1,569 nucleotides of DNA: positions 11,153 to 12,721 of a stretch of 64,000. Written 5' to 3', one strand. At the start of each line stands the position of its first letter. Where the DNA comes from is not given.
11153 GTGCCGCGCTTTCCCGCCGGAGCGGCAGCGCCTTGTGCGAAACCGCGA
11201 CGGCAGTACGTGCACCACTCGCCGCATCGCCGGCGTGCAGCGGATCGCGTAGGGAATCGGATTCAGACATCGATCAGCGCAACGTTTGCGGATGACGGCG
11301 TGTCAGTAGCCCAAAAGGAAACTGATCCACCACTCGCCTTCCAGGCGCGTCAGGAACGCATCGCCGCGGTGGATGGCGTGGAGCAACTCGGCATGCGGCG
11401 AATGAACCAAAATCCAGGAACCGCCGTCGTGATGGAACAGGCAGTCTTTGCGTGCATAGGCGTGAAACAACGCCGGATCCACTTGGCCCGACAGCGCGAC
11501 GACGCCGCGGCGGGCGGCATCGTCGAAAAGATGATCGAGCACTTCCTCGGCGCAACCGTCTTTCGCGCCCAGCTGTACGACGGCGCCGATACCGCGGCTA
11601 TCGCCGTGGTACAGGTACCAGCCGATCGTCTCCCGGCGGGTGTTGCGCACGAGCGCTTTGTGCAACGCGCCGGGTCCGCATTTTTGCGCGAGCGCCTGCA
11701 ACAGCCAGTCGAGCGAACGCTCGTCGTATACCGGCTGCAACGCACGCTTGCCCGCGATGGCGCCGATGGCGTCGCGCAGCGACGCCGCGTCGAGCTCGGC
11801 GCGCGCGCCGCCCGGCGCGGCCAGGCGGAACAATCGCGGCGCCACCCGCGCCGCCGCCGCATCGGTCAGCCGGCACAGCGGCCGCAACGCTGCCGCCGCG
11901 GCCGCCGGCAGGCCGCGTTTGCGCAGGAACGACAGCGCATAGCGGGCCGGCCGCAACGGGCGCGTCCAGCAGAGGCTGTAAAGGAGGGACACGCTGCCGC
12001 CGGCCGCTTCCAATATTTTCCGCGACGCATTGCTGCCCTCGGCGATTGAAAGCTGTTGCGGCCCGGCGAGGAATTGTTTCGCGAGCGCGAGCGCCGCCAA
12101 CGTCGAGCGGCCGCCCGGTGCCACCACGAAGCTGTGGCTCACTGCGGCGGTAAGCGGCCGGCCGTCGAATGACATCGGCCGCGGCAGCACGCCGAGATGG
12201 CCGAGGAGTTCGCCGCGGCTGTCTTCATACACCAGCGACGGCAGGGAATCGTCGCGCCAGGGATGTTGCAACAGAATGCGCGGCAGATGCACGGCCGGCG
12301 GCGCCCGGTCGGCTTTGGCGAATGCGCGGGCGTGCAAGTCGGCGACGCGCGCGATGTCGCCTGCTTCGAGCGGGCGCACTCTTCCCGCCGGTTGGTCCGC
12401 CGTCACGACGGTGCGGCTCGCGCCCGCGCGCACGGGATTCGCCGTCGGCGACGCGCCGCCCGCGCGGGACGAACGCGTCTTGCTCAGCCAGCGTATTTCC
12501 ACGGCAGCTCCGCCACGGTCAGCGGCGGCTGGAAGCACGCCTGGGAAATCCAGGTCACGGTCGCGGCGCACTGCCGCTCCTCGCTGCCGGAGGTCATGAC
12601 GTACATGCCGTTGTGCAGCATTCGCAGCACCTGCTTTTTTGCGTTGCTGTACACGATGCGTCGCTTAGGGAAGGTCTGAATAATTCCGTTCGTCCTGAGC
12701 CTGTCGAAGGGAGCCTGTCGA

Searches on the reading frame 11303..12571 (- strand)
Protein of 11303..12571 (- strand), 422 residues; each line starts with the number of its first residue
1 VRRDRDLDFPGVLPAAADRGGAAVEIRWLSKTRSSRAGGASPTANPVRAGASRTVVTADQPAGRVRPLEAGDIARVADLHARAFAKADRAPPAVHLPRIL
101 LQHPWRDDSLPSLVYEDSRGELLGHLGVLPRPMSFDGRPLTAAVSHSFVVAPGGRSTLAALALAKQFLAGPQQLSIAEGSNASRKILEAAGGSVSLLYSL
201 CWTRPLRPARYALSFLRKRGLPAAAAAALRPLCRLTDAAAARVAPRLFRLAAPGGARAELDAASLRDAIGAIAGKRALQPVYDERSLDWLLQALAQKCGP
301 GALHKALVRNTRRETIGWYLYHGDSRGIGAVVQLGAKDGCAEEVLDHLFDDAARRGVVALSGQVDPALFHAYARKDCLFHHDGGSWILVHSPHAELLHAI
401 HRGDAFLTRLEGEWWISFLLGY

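Call 54: search_protein_families(library=ncbifam, proteins=[window:11303-12571:-], max_evalue=0.00001)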
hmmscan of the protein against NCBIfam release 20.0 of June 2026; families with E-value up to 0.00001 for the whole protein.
window:11303-12571:- (422 aa): 0 families

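Call 75: search_protein_families(library=pfam, proteins=[window:11303-12571:-], max_evalue=0.001)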
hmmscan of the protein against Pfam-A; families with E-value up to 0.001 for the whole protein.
window:11303-12571:- (422 aa): 1 family
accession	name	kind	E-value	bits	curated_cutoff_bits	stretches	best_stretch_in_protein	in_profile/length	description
PF13527.13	Acetyltransf_9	-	0.00045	20.7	25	1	64-168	1-98/127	Acetyltransferase (GNAT) domain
